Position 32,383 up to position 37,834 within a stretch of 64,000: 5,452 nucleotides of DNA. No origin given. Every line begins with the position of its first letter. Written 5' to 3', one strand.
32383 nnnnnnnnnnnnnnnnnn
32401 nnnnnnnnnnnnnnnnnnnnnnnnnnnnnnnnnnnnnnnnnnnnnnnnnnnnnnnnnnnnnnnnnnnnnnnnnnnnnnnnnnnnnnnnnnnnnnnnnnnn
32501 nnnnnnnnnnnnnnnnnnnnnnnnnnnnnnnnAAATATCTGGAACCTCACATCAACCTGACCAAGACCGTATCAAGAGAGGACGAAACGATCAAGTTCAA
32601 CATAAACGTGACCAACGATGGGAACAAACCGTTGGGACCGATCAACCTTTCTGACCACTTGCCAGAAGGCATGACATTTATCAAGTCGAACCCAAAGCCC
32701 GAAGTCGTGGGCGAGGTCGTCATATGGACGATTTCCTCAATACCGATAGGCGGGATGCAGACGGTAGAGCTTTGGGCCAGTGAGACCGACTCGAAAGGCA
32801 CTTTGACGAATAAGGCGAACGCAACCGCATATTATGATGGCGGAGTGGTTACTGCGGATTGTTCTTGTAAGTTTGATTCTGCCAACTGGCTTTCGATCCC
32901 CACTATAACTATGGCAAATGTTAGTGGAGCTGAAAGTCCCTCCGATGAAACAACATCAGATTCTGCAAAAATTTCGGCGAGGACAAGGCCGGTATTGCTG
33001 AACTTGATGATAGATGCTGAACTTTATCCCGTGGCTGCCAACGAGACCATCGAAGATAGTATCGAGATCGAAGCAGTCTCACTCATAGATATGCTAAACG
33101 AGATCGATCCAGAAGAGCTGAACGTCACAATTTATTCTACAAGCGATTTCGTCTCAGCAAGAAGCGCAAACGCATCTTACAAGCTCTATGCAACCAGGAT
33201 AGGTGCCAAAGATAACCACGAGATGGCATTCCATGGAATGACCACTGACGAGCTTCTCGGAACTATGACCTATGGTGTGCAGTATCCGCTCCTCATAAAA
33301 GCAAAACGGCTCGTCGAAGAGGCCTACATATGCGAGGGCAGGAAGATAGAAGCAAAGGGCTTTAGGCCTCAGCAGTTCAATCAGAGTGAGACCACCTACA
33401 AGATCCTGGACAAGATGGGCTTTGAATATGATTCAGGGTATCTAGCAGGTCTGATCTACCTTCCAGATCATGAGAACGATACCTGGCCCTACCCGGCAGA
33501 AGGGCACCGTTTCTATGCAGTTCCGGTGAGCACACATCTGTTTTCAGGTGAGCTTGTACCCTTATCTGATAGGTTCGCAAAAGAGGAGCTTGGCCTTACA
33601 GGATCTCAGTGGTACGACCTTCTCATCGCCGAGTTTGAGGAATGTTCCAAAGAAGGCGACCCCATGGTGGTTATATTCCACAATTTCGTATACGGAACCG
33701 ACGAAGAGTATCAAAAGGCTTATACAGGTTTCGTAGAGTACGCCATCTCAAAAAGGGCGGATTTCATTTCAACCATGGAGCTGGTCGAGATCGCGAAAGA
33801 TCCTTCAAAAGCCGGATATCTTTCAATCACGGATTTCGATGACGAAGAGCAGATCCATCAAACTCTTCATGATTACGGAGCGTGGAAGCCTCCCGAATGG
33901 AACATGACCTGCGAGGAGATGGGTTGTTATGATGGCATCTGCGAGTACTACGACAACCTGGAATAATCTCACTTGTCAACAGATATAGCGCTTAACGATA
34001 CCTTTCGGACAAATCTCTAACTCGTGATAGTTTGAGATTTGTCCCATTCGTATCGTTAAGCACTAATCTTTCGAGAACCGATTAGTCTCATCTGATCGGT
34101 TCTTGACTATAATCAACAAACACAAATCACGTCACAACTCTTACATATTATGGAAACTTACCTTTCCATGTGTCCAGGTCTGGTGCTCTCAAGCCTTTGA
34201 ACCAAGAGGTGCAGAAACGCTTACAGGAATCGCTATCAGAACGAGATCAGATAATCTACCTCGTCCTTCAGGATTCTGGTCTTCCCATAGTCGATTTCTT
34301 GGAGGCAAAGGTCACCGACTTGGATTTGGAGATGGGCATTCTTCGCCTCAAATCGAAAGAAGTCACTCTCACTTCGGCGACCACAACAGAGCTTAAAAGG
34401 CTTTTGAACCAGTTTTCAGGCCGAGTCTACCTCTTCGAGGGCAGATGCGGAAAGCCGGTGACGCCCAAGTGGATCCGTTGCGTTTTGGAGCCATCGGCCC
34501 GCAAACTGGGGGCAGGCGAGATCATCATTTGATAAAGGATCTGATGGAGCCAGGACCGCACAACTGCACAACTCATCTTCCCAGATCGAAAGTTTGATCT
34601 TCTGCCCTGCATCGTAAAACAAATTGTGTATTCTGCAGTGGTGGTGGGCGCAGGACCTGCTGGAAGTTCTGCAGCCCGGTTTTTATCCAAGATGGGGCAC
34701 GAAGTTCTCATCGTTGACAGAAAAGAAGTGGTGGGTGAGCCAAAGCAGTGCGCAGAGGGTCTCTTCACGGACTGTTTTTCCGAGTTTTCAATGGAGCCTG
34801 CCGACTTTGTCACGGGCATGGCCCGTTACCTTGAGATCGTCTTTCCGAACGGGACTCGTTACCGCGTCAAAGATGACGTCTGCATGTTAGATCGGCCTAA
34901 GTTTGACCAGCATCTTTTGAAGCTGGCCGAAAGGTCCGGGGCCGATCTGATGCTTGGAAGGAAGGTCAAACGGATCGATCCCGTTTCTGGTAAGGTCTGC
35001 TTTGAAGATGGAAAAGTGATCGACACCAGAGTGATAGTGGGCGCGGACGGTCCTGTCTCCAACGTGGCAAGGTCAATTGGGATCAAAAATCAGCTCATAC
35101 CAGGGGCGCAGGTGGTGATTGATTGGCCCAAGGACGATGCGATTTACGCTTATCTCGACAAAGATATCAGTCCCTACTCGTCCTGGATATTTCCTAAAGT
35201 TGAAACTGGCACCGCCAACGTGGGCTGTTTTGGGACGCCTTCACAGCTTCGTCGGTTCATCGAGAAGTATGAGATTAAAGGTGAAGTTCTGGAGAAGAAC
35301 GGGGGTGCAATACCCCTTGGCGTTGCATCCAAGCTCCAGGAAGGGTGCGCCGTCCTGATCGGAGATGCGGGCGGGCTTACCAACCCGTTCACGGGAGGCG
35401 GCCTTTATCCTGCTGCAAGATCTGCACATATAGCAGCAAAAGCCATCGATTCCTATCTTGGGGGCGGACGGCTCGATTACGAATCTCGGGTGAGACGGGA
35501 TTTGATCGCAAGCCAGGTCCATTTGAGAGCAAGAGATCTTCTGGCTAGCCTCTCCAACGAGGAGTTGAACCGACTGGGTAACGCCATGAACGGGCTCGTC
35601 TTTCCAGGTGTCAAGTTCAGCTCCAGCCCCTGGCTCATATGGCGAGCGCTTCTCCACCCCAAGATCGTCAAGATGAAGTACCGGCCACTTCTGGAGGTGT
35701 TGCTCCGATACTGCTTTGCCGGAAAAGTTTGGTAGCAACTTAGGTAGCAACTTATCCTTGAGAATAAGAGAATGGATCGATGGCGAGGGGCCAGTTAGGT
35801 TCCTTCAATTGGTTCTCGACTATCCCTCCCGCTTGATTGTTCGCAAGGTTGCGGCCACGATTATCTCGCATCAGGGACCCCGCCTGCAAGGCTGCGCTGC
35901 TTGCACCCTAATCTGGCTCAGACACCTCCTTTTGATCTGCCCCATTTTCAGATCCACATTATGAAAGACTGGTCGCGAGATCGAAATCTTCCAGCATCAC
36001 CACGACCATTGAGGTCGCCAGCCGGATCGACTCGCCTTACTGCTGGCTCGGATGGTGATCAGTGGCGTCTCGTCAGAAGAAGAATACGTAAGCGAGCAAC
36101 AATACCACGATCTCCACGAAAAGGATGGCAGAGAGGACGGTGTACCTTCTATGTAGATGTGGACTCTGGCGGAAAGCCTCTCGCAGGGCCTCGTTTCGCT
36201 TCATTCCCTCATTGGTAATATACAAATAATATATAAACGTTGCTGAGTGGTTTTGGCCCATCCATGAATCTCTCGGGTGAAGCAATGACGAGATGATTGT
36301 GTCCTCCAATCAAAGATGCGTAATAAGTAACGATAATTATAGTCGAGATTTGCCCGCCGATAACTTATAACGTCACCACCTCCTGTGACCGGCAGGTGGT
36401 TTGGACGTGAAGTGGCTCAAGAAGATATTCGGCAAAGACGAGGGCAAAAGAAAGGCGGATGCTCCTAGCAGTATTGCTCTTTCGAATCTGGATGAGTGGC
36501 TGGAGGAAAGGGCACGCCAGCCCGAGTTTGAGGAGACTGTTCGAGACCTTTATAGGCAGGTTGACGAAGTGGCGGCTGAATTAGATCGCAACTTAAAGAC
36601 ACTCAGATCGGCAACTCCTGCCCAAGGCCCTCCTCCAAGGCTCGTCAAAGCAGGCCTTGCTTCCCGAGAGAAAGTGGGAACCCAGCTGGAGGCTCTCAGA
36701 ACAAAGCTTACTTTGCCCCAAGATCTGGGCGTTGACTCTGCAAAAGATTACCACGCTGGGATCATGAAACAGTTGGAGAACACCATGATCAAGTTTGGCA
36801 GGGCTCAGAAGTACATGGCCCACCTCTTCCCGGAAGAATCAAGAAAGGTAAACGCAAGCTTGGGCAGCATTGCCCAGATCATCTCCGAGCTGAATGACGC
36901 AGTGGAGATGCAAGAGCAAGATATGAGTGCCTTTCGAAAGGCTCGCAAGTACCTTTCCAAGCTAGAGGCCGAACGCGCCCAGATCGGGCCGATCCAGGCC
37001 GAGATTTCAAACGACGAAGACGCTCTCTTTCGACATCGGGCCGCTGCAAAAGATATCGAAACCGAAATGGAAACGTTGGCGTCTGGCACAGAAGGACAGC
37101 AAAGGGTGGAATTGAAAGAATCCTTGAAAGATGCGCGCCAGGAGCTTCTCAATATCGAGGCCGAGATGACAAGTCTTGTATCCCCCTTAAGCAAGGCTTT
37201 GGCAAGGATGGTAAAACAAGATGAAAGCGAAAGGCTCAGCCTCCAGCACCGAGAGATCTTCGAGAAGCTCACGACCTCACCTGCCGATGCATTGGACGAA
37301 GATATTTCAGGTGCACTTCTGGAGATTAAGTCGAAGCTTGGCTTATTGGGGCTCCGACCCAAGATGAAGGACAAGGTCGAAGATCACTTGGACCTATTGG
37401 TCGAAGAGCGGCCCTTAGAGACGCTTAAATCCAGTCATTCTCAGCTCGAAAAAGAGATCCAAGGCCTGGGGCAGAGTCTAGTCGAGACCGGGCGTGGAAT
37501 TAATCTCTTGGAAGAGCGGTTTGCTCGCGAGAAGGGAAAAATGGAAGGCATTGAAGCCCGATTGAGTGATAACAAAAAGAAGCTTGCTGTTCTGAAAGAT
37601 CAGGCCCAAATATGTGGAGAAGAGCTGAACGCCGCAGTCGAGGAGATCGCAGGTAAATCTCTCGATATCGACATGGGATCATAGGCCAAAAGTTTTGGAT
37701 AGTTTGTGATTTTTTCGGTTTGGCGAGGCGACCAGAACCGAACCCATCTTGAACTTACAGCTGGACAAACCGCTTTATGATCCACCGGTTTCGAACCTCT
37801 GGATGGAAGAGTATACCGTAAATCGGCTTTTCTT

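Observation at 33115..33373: A 259-bp tract of perfect nucleotide identity between the giant adhesin gene and a stand-alone paralogue 8.8 kb away (gene-conversion signature)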

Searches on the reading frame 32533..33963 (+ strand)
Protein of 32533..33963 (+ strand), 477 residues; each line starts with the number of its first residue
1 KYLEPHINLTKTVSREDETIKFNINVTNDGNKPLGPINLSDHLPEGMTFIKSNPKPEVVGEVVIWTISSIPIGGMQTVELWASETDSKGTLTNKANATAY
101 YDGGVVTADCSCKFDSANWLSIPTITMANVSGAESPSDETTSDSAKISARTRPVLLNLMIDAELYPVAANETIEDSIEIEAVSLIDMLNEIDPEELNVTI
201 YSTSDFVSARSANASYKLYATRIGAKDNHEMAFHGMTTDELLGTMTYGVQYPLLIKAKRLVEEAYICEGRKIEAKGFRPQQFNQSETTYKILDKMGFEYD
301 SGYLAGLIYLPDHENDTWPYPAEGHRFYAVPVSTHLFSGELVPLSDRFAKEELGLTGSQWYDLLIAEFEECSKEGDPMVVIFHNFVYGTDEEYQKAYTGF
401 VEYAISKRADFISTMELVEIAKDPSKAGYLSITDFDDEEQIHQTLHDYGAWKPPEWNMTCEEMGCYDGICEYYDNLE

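Call 65: find_homologous_proteins(query=window:32533-33963:+, max_evalue=1e-20)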
Query window:32533-33963:+ (477 aa): 72 proteins with E <= 1e-20 among 5247 candidates.
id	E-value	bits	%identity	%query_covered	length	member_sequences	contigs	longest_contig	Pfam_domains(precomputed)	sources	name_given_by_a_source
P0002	2.1e-153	530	83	60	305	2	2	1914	-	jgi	-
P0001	1.5e-152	527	83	60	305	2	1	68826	-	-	-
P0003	4.4e-117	410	63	60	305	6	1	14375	-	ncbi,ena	-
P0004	2.1e-116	408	62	60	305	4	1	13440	-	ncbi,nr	ncbi:MAG: hypothetical protein U9N48_05460 [Euryarchaeota archaeon]|nr:hypothetical protein [Euryarc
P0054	9.4e-106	373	63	57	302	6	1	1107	-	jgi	jgi:hypothetical protein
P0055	1.3e-104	369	61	56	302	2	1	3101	-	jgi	jgi:hypothetical protein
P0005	2.4e-104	368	62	56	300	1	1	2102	-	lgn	-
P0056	4.5e-104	367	62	55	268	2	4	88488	-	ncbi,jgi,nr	ncbi:MAG TPA: hypothetical protein PLM24_02650 [Methanothrix sp.]|nr:hypothetical protein [Methanoth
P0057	2.5e-103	365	61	56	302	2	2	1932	-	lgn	-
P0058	9.9e-103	363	61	56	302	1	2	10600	-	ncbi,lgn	-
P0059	1.5e-102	362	62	57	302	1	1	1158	-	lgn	-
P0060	5.0e-102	360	61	56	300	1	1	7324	-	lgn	-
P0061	6.5e-102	360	59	58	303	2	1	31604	-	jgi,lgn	jgi:peptidoglycan/xylan/chitin deacetylase (PgdA/CDA1 family)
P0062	4.6e-101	357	59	56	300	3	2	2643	-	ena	-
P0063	6.0e-101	357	61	56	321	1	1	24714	-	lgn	-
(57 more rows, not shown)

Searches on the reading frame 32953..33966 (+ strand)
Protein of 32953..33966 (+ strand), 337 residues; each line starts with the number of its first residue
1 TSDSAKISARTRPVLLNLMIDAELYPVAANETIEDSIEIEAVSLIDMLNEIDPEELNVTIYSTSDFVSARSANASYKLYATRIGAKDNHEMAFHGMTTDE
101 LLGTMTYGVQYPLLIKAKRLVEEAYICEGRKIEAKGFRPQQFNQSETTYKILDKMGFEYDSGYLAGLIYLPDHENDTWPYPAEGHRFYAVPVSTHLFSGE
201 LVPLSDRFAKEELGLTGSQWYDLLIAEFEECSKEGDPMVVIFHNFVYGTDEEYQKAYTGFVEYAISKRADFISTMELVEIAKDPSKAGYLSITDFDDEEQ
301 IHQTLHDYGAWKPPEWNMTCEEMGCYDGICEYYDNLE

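Call 13: find_related_loci(query=window:32992-33963:+, collection=metagenome_contigs, flank=10000)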
Query window:32992-33963:+ (324 aa) in metagenome_contigs; peptide patterns used: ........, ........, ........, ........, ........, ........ (x = any residue, [..] = any of these).
114 stretches matched a pattern, but none encodes a relative of the query by tblastn (E <= 1e-3).
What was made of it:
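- Tried and rejected: A scan with the giant gene's domain found 114 pattern matches but no confirmed relative (call 13).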

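Call 14: find_related_loci(query=window:32992-33963:+, collection=genome_contigs, flank=10000)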
Query window:32992-33963:+ (324 aa) in genome_contigs; peptide patterns used: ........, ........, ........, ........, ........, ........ (x = any residue, [..] = any of these).
63 stretches matched a pattern; 2 encode a relative of the query (tblastn E <= 1e-3); 2 distinct loci.
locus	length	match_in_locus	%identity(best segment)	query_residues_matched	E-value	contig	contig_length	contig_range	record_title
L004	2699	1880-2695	94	1-272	0e+0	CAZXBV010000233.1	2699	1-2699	MAG TPA_asm: uncultured Methanotrichaceae archaeon isolate binchicken_co42_240 genome assembly, contig: NODE_84936_lengt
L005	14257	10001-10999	61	1-323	1e-134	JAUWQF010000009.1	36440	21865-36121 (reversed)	MAG: Methanothrix sp. isolate CSMAG_2495 CSMAG_2495_k141_81300_length_36440_cov_13.0000, whole genome shotgun sequence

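Call 33: search_protein_families(library=pfam, proteins=[window:32953-33966:+], max_evalue=10)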
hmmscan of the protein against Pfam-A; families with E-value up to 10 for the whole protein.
window:32953-33966:+ (337 aa): 0 families

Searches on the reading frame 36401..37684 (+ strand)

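Call 41: search_protein_families(library=pfam, proteins=[window:36401-37684:+], max_evalue=0.001)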
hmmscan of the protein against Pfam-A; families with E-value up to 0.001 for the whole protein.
window:36401-37684:+ (427 aa): 0 families

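Call 48: search_protein_families(library=pfam, proteins=[window:36401-37684:+], max_evalue=0.01)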
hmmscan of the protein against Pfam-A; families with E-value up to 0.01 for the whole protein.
window:36401-37684:+ (427 aa): 2 families
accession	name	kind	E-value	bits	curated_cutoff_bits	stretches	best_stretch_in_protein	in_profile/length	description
PF10280.14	Med11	-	0.0012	19.7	26.9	0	34-71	37-74/120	Mediator complex protein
PF04513.17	Baculo_PEP_C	-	0.0014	19.2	38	0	224-314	5-95/140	Baculovirus polyhedron envelope protein, PEP, C terminus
